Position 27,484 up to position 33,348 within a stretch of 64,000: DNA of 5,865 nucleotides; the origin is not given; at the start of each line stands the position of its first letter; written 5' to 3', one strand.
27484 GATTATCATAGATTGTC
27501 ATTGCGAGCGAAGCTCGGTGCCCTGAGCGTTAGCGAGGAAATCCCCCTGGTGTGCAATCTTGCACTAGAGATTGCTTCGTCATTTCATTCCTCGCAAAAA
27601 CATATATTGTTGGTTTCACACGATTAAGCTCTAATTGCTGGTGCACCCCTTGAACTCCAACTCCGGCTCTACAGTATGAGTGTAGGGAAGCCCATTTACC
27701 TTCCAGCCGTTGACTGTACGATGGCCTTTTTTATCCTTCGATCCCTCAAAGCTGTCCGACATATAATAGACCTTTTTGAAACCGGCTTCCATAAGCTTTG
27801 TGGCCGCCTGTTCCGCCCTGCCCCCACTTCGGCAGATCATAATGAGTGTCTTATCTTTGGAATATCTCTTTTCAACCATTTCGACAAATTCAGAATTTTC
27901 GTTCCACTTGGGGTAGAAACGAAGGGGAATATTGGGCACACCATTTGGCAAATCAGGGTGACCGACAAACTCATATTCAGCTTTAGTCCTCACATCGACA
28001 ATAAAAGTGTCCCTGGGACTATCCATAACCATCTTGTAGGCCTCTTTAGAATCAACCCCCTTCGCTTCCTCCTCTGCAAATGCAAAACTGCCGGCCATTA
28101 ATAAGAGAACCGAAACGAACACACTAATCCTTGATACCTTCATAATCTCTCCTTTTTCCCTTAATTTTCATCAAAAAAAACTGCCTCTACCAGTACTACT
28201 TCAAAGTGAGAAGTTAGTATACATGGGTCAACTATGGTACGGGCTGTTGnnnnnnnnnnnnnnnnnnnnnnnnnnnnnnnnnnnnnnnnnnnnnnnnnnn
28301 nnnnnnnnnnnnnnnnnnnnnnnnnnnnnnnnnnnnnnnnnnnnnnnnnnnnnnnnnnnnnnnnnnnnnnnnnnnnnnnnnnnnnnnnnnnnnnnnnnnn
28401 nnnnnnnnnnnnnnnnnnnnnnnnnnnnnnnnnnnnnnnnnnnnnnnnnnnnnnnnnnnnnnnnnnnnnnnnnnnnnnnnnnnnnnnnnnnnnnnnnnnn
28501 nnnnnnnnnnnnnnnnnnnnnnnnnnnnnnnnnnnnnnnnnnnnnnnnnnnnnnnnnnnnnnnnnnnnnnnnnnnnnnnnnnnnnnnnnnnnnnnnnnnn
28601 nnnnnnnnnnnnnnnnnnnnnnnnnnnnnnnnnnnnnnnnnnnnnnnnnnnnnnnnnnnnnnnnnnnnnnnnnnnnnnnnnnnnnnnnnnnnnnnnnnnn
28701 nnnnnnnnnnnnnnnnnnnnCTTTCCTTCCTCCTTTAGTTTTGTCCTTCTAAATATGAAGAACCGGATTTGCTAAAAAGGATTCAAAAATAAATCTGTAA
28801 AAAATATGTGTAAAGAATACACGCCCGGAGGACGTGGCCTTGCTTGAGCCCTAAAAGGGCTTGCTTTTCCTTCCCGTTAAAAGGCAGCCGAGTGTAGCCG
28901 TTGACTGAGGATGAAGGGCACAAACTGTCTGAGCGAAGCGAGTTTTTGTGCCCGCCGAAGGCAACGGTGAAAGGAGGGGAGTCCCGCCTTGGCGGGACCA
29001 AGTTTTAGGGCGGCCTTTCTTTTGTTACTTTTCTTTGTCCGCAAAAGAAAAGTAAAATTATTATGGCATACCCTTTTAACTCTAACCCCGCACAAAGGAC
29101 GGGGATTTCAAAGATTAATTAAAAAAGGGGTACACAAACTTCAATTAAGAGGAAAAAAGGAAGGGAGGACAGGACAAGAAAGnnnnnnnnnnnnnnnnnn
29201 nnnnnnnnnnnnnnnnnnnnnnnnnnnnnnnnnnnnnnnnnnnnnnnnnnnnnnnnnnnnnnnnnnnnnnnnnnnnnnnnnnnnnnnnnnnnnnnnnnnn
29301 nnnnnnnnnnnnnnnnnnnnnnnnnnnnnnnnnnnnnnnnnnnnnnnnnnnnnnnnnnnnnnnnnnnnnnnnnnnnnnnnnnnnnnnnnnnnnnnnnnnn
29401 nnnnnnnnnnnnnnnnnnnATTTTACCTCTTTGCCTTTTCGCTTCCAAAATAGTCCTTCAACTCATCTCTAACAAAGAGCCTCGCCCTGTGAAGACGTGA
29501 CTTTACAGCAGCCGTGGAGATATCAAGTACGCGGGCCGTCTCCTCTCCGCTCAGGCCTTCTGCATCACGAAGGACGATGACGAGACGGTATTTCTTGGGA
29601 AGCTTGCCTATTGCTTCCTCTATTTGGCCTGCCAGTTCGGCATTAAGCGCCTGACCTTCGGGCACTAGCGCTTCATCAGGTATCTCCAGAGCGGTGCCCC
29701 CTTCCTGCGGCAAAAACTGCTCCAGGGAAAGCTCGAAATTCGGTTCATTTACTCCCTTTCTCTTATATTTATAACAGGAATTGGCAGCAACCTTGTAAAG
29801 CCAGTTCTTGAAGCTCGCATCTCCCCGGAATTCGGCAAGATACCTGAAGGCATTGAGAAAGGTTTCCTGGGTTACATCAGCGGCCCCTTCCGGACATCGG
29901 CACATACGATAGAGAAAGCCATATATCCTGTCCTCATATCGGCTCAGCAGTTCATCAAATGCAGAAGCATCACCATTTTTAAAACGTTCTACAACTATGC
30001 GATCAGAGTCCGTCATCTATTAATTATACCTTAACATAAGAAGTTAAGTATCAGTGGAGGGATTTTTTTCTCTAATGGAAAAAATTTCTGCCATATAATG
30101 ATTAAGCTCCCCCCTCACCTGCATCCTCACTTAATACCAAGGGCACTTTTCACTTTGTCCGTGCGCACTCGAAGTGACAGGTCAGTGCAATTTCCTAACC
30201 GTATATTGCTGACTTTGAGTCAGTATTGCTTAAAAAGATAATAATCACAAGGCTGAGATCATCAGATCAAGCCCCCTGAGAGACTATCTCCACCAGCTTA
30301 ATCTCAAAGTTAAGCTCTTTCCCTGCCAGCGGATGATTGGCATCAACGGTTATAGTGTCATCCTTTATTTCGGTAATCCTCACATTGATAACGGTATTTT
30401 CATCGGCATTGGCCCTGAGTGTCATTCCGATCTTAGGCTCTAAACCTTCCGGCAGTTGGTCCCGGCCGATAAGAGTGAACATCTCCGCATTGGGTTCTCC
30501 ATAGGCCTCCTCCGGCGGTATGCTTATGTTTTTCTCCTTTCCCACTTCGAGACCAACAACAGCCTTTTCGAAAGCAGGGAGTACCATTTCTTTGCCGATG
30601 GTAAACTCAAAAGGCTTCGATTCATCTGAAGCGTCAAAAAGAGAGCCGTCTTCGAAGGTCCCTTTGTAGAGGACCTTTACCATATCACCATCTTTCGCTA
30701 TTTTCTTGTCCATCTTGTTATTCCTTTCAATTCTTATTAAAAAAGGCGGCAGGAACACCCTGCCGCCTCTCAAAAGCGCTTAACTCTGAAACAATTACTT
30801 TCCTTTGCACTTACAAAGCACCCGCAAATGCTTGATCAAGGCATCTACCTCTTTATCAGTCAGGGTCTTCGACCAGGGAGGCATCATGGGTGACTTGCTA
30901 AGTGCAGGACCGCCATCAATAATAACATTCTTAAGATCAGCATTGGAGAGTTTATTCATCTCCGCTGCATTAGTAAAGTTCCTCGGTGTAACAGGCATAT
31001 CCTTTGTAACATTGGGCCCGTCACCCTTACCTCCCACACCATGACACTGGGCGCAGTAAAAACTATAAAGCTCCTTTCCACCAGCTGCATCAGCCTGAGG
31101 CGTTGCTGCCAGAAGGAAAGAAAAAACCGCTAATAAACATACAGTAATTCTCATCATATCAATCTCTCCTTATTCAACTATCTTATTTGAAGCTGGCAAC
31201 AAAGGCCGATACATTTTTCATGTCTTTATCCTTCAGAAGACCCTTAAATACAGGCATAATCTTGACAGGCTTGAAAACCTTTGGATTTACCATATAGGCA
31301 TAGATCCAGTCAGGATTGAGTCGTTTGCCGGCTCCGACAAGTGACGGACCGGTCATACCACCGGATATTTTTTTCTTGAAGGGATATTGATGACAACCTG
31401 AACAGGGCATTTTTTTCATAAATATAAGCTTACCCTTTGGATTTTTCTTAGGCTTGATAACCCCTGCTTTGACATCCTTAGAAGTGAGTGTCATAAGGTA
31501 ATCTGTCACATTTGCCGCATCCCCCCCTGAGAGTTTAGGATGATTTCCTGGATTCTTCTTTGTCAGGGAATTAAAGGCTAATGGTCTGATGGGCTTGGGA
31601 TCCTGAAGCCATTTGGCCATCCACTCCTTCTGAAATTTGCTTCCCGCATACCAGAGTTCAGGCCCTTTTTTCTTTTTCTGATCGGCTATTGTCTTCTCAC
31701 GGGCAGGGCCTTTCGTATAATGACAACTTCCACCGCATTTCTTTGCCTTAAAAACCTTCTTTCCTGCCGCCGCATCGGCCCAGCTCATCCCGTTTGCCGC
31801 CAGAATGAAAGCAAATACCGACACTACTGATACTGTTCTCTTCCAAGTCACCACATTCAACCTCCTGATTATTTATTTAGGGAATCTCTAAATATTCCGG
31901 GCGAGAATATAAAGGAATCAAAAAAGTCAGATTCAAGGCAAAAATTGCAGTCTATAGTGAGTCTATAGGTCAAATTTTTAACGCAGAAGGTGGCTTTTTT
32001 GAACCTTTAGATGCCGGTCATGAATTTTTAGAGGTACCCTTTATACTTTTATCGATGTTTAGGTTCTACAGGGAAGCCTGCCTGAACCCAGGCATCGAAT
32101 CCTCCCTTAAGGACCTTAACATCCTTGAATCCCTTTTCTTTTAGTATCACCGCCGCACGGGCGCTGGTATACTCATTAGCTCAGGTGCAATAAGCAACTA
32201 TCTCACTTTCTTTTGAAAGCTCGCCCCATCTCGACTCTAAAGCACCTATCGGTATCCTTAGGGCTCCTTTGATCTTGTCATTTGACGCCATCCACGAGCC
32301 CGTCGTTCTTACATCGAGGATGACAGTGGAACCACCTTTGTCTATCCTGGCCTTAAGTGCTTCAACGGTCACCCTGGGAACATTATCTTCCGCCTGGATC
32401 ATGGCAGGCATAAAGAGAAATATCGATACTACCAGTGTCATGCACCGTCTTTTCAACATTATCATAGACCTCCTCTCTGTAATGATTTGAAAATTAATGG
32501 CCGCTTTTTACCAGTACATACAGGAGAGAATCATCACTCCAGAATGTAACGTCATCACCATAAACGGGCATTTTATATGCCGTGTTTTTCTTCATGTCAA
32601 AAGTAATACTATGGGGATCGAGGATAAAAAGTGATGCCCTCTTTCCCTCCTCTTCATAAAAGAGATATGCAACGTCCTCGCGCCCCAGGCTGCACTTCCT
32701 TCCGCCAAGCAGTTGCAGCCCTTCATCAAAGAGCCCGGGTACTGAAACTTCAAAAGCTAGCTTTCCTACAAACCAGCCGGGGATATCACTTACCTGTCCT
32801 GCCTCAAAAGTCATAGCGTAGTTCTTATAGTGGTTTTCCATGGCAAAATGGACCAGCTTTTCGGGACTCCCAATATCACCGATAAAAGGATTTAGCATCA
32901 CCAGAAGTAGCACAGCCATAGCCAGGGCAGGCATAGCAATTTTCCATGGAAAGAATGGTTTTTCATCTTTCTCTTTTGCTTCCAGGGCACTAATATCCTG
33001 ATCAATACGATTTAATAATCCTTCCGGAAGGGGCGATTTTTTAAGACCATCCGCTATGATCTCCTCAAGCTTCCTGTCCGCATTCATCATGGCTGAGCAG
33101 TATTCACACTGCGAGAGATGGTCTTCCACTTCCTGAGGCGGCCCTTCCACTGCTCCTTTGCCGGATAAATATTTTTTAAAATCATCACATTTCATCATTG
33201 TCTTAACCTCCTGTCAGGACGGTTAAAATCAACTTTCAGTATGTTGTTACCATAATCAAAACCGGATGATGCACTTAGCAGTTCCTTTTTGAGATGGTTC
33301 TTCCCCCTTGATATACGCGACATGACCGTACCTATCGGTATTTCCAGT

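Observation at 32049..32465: Rhodanese with UGA at the catalytic position and a downstream hairpin: candidate Sec-containing sulfurtransferase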

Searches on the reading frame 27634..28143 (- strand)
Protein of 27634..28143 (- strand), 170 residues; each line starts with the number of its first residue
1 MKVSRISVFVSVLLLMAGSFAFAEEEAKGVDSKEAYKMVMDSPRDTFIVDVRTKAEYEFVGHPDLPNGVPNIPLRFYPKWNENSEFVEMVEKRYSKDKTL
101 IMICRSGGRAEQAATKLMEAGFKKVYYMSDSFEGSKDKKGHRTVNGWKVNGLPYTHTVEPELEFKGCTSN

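Call 21: search_protein_families(library=ncbifam, proteins=[window:27634-28143:-], max_evalue=0.01)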
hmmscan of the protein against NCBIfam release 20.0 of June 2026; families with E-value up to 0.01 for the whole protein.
window:27634-28143:- (170 aa): 9 families
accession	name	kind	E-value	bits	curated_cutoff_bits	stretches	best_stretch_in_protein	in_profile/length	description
NF001133.1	PRK00142.1-1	equivalog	1e-07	31.8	170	1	20-128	98-196/229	oxygen-dependent tRNA uridine(34) hydroxylase TrhO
NF041203.1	rhodanese_LYCAU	equivalog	1.4e-07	31.3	115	1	84-128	63-109/126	rhodanese-related (seleno)protein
NF045521.1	rhoda_near_glyco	subfamily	3.4e-06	26.9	145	1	44-128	30-101/144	rhodanese homology domain-containing protein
NF006444.0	PRK08762.1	equivalog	5.3e-06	25.3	449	1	29-137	16-109/387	molybdopterin-synthase adenylyltransferase MoeB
NF001195.0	PRK00162.1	equivalog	2.5e-05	24.5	102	1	82-139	44-100/108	thiosulfate sulfurtransferase GlpE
NF005902.0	PRK07878.1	equivalog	2.7e-05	23.2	647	1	34-127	292-373/392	adenylyltransferase/sulfurtransferase MoeZ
NF005646.0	PRK07411.1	equivalog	3.8e-05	23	633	1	34-123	287-368/390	molybdopterin-synthase adenylyltransferase MoeB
NF045694.1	seleno_TsoB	exception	0.00031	18.9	805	1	30-135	46-149/572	rhodanese/DsbD fusion-like selenoprotein TsoB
NF003703.0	PRK05320.1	equivalog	0.0027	17.4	331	1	84-129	160-207/280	sulfurtransferase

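Call 27: search_protein_families(library=pfam, proteins=[window:27634-28143:-], max_evalue=0.001)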
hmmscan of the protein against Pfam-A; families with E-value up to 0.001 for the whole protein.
window:27634-28143:- (170 aa): 1 family
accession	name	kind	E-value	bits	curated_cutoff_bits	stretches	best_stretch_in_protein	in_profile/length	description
PF00581.25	Rhodanese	-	1.4e-12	48.3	22.2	1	33-134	3-98/102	Rhodanese-like domain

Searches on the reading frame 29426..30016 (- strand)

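Call 27: search_protein_families(library=pfam, proteins=[window:29426-30016:-], max_evalue=0.001)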
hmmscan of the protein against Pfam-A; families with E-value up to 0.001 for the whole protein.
window:29426-30016:- (197 aa): 4 families
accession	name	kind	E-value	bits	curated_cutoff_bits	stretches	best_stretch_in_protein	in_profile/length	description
PF08281.18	Sigma70_r4_2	-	4.1e-17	62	25.7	1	131-180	3-52/54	Sigma-70, region 4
PF04542.20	Sigma70_r2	-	2e-15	56.7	24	1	23-87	1-67/71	Sigma-70 region 2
PF04545.22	Sigma70_r4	-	3.8e-09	36.3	24.1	1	135-180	1-46/50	Sigma-70, region 4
PF07638.17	Sigma70_ECF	-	3.5e-07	30.7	21.1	1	131-187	125-184/185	ECF sigma factor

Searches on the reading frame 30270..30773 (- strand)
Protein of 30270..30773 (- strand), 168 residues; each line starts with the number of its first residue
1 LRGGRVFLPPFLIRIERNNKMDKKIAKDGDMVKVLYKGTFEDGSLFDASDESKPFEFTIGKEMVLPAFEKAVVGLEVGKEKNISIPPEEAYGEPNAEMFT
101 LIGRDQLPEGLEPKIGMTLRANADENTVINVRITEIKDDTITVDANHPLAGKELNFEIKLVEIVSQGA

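Call 27: search_protein_families(library=pfam, proteins=[window:30270-30773:-], max_evalue=0.001)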
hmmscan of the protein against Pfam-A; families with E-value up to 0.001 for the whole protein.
window:30270-30773:- (168 aa): 1 family
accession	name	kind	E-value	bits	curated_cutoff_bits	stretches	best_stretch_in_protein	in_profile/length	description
PF00254.34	FKBP_C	-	4e-21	75.6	21.1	1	24-109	3-74/94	FKBP-type peptidyl-prolyl cis-trans isomerase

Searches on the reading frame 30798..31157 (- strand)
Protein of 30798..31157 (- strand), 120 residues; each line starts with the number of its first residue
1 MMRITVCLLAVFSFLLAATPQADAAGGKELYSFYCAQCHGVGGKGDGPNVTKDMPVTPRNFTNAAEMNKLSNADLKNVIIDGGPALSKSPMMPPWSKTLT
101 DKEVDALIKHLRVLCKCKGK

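Call 27: search_protein_families(library=pfam, proteins=[window:30798-31157:-], max_evalue=0.001)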
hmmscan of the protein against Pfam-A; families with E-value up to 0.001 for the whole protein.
window:30798-31157:- (120 aa): 2 families
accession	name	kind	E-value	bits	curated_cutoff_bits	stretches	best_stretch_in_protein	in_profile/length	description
PF13442.11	Cytochrome_CBB3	-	1.8e-13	51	27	1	22-111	1-68/68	Cytochrome C oxidase, cbb3-type, subunit III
PF00034.26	Cytochrom_C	-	1.4e-11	46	21.3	1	25-112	2-87/90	Cytochrome c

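Call 50: search_protein_families(library=ncbifam, proteins=[window:30798-31157:-], max_evalue=0.00001)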
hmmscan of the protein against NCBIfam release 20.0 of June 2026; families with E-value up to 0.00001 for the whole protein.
window:30798-31157:- (120 aa): 1 family
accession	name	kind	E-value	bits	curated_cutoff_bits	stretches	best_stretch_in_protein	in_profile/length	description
NF033864.1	cytochrome579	equivalog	4.5e-08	33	280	1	25-85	50-111/179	cytochrome 579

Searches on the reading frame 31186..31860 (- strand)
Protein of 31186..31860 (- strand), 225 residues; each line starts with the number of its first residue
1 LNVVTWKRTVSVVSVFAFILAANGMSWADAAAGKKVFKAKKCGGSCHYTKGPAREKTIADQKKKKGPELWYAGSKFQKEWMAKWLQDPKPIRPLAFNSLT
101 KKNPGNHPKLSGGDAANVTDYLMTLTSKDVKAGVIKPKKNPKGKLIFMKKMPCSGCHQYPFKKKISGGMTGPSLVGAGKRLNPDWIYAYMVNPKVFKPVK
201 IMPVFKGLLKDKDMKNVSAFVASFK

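Call 27: search_protein_families(library=pfam, proteins=[window:31186-31860:-], max_evalue=0.001)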
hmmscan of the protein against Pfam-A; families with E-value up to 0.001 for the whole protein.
window:31186-31860:- (225 aa): 3 families
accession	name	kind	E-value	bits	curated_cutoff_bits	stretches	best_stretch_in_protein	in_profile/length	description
PF00034.26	Cytochrom_C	-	2.9e-13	51.4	21.3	2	142-223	3-88/90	Cytochrome c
PF13442.11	Cytochrome_CBB3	-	4.7e-10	40.1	27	1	143-221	6-68/68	Cytochrome C oxidase, cbb3-type, subunit III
PF02433.20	FixO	-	2.1e-09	37.6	29.6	1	169-216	101-149/219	Cytochrome C oxidase, mono-heme subunit/FixO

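Call 50: search_protein_families(library=ncbifam, proteins=[window:31186-31860:-], max_evalue=0.00001)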
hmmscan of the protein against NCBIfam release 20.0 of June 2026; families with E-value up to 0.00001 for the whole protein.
window:31186-31860:- (225 aa): 5 families
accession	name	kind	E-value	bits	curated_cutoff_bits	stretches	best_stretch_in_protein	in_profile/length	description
TIGR04485.1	thiosulf_SoxX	equivalog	1.8e-15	57.4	61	1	153-223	5-77/78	sulfur oxidation c-type cytochrome SoxX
TIGR00781.1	ccoO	equivalog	7.7e-08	32.3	200.65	0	169-215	101-148/232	cytochrome-c oxidase, cbb3-type subunit II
NF011055.0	PRK14487.1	subfamily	4.1e-07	29.7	218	0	170-214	108-151/212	cbb3-type cytochrome c oxidase subunit II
NF011053.0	PRK14485.1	subfamily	3.9e-06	25.4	1080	0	167-215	588-637/716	putative bifunctional cbb3-type cytochrome c oxidase subunit I/II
NF045930.1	Cytc6PetJCyano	equivalog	4e-06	26.7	135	0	194-222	75-103/110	cytochrome c6 PetJ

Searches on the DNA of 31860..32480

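Call 60: search_rna_families(source=window, start=31860, end=32480, threshold=evalue, max_evalue=1)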
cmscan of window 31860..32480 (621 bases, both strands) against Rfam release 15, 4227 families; matches with E-value up to 1: 0.
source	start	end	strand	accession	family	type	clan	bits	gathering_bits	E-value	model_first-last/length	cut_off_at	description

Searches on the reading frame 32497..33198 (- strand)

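Call 27: search_protein_families(library=pfam, proteins=[window:32497-33198:-], max_evalue=0.001)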
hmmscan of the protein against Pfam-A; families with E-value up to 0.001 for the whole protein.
window:32497-33198:- (234 aa): 0 families

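Call 50: search_protein_families(library=ncbifam, proteins=[window:32497-33198:-], max_evalue=0.00001)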
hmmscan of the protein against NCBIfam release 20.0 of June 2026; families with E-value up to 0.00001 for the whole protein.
window:32497-33198:- (234 aa): 1 family
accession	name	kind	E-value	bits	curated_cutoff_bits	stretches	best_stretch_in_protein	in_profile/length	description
NF052375.1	antisigma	equivalog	2.8e-06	27.5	100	1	22-100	16-97/217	anti-sigma factor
